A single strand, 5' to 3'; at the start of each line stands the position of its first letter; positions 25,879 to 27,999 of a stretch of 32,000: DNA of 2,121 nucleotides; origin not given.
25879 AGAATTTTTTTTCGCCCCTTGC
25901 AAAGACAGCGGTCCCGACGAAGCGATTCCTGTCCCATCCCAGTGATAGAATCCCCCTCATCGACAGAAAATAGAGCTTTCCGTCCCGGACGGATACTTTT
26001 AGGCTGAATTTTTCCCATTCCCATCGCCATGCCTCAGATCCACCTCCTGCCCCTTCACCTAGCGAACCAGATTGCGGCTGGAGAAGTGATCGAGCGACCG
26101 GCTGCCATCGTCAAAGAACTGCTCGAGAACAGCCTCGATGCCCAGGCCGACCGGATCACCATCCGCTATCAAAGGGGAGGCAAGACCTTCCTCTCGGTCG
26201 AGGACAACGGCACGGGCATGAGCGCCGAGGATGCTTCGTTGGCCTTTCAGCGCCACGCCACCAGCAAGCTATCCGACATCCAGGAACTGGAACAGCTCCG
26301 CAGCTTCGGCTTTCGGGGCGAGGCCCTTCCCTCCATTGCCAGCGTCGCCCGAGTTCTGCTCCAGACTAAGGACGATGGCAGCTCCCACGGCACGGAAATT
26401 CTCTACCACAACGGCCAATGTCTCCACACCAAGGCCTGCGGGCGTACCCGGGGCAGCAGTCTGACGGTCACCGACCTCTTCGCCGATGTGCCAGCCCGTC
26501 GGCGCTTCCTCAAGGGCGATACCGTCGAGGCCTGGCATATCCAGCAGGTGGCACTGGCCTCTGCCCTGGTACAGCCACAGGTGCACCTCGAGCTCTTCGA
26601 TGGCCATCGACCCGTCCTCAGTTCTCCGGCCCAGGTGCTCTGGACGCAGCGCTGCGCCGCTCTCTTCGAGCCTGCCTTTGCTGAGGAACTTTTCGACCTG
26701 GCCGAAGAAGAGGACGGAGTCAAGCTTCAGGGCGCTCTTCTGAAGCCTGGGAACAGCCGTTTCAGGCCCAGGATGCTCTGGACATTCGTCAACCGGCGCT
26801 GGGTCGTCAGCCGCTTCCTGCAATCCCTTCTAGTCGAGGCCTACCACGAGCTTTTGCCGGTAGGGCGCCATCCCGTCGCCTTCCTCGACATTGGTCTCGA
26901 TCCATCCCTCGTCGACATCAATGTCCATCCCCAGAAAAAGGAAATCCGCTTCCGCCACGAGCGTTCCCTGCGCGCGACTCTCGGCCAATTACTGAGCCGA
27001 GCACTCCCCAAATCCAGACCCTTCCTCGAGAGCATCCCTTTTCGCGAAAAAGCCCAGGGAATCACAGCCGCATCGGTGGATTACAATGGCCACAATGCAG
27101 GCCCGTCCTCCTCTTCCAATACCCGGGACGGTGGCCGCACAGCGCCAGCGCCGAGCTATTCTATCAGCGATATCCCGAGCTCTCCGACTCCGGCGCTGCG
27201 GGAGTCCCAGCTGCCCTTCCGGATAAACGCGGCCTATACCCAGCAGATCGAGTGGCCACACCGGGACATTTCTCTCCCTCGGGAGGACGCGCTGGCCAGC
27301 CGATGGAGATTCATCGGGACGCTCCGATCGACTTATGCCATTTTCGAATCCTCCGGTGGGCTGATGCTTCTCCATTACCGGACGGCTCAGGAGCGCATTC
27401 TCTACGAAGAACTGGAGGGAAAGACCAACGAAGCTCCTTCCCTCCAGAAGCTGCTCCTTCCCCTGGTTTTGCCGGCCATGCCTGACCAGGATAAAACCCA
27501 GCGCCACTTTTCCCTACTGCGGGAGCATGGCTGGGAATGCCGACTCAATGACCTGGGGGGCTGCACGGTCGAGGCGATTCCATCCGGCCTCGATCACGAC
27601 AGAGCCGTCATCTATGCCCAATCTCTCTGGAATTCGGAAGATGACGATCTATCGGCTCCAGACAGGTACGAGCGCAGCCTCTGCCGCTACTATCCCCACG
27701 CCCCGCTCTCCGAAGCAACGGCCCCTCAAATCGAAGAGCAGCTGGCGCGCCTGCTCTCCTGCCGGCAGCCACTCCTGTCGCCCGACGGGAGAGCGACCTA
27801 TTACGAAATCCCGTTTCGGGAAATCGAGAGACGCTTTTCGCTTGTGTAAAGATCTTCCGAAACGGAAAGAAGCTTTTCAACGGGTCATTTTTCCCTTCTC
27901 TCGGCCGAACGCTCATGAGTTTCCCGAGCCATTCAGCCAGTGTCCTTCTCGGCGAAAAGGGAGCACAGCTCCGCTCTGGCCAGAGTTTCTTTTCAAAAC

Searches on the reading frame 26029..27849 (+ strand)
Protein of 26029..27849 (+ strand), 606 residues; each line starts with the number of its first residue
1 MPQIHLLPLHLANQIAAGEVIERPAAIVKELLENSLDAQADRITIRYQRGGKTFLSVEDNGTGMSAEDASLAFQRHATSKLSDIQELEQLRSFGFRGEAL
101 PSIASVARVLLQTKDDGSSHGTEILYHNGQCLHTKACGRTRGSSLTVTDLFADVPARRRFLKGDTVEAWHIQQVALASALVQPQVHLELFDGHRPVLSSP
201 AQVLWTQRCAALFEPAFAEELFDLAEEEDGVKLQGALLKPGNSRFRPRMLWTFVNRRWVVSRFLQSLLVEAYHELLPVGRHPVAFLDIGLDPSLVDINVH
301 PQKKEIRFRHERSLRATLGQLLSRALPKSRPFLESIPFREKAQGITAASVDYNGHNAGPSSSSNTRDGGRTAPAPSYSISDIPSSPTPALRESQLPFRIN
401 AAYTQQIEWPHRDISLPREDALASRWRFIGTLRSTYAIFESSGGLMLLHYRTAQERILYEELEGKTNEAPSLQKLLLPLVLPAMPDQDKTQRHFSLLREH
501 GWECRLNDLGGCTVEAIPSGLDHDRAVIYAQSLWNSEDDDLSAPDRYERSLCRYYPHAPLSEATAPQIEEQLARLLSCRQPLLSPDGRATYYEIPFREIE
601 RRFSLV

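Call 10: search_protein_families(library=ncbifam, proteins=[window:26029-27849:+])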
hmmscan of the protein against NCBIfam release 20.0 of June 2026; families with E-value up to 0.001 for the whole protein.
window:26029-27849:+ (606 aa): 10 families
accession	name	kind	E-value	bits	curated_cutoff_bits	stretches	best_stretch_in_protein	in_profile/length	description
TIGR00585.2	mutl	equivalog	7.5e-129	431.1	180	1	4-524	1-540/555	DNA mismatch repair endonuclease MutL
NF000949.0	PRK00095.1-2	equivalog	1.5e-100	338.1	750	1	2-523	5-544/634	DNA mismatch repair endonuclease MutL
NF000953.0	PRK00095.2-4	equivalog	3.1e-98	330.3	693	1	3-520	2-519/611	DNA mismatch repair endonuclease MutL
NF000950.0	PRK00095.1-3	equivalog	2e-97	327.2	756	2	1-328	1-327/641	DNA mismatch repair endonuclease MutL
NF000948.0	PRK00095.1-1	equivalog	6.5e-84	283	701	1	3-533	2-554/625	DNA mismatch repair endonuclease MutL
NF000952.0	PRK00095.2-2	subfamily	1.4e-76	258.3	840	1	4-328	3-329/623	DNA mismatch repair endonuclease MutL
NF000954.0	PRK00095.2-5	equivalog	4e-70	236.8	937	1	3-503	6-490/588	DNA mismatch repair endonuclease MutL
NF000951.0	PRK00095.2-1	equivalog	2.6e-69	234.4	391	2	2-358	3-364/559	DNA mismatch repair endonuclease MutL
NF050001.1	restrict_BbrUII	equivalog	4.8e-06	25.4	550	1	25-123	22-125/659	BbrUII/HgiDII family restriction enzyme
NF047352.1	P_loop_sacsin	domain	0.00082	19.8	50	0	27-82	3-55/80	sacsin N-terminal ATP-binding-like domain-containing protein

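Call 16: find_encoding_contigs(protein=window:26029-27849:+, flank=10000, max_places=10)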
Protein window:26029-27849:+ (606 aa): no gene with exactly this product is on record in the collection.
